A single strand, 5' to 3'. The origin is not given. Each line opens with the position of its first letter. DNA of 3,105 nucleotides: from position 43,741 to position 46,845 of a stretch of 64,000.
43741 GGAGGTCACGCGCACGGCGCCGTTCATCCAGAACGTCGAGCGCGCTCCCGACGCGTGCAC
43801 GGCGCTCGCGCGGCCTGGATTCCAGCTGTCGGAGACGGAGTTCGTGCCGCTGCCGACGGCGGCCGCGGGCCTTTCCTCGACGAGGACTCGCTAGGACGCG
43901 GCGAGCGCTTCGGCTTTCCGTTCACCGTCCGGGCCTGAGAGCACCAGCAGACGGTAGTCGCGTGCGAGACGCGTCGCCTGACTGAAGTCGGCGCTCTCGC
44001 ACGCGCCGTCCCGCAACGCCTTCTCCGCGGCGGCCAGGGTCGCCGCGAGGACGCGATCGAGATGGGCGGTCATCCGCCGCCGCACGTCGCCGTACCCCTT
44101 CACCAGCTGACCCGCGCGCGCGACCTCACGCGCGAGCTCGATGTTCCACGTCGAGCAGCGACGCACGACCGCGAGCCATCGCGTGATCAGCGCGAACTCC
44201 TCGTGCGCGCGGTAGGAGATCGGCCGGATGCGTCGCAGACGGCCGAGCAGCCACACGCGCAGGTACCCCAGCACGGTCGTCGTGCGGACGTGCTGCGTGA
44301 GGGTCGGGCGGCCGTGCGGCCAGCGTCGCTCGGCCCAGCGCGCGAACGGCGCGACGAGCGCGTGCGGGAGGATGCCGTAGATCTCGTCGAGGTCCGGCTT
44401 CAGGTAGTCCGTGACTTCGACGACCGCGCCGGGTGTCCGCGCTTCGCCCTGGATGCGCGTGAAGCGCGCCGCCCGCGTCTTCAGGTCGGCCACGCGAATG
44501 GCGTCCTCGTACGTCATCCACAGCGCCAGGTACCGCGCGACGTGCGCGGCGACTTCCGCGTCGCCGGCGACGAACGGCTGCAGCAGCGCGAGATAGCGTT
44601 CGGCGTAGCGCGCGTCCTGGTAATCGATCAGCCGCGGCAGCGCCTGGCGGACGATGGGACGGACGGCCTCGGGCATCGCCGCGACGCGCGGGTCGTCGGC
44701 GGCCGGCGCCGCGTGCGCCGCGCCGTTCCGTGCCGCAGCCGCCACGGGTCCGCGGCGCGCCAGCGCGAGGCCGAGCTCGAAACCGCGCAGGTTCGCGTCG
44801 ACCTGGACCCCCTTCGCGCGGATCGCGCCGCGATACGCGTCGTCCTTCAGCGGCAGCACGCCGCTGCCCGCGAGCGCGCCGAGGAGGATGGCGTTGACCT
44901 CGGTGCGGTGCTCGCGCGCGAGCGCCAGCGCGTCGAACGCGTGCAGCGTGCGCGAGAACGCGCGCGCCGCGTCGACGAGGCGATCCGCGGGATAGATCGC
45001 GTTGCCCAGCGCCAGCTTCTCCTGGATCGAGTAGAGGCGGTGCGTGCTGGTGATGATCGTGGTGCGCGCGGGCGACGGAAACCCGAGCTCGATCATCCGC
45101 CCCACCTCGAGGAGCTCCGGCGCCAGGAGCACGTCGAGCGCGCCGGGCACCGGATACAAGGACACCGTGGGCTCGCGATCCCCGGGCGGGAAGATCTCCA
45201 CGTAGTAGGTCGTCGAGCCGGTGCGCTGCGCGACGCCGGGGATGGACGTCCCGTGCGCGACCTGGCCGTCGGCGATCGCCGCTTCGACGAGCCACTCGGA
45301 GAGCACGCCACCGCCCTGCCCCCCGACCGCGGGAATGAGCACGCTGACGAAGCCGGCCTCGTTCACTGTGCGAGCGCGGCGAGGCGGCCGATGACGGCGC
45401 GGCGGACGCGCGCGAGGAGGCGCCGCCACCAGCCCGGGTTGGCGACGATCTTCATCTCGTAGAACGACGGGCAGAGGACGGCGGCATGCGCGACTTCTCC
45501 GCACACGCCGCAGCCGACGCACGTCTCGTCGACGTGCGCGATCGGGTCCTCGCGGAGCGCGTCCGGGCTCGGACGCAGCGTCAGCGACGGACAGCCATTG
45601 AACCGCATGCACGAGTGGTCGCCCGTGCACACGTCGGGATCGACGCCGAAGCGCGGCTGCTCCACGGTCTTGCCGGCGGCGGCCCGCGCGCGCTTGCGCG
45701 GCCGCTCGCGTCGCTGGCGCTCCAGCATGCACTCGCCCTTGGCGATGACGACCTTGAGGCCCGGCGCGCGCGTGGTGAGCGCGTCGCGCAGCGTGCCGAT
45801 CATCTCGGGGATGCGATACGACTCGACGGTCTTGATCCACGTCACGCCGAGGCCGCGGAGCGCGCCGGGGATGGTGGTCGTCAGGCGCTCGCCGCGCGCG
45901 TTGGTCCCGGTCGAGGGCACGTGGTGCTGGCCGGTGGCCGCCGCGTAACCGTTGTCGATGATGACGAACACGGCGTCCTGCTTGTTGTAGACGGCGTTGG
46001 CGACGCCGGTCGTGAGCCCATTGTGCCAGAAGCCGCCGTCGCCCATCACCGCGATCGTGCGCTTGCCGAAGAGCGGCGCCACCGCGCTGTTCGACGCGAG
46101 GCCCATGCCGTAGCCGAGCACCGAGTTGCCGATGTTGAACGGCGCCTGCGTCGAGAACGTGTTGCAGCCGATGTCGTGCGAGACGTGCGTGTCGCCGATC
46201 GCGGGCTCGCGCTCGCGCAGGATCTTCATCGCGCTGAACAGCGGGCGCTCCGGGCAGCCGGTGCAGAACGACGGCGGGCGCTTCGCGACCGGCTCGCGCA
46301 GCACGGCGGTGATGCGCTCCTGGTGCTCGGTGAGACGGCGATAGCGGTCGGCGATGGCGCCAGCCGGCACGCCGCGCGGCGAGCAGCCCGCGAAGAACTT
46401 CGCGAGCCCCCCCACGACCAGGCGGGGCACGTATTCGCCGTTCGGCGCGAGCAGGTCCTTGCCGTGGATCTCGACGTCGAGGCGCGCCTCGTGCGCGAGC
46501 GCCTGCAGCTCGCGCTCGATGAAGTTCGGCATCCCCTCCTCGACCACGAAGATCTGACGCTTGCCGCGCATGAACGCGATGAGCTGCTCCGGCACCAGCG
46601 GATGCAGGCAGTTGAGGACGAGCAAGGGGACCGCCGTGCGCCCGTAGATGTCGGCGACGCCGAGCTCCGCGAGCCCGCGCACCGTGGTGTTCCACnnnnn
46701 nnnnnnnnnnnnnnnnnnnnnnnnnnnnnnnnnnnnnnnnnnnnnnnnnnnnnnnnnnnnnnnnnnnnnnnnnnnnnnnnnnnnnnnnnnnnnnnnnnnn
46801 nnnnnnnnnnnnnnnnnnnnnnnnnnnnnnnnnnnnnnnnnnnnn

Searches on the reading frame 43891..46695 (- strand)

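Call 53: search_protein_families(library=pfam, proteins=[window:43891-46695:-], max_evalue=0.00001)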
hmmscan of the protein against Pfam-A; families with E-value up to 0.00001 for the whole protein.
window:43891-46695:- (934 aa): 2 families
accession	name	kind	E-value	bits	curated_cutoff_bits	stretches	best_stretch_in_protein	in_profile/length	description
PF20169.3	DUF6537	-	5.6e-35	121.5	27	1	678-883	1-201/203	Family of unknown function (DUF6537)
PF01558.24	POR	-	1.8e-10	41.7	27.4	1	458-643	1-172/173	Pyruvate ferredoxin/flavodoxin oxidoreductase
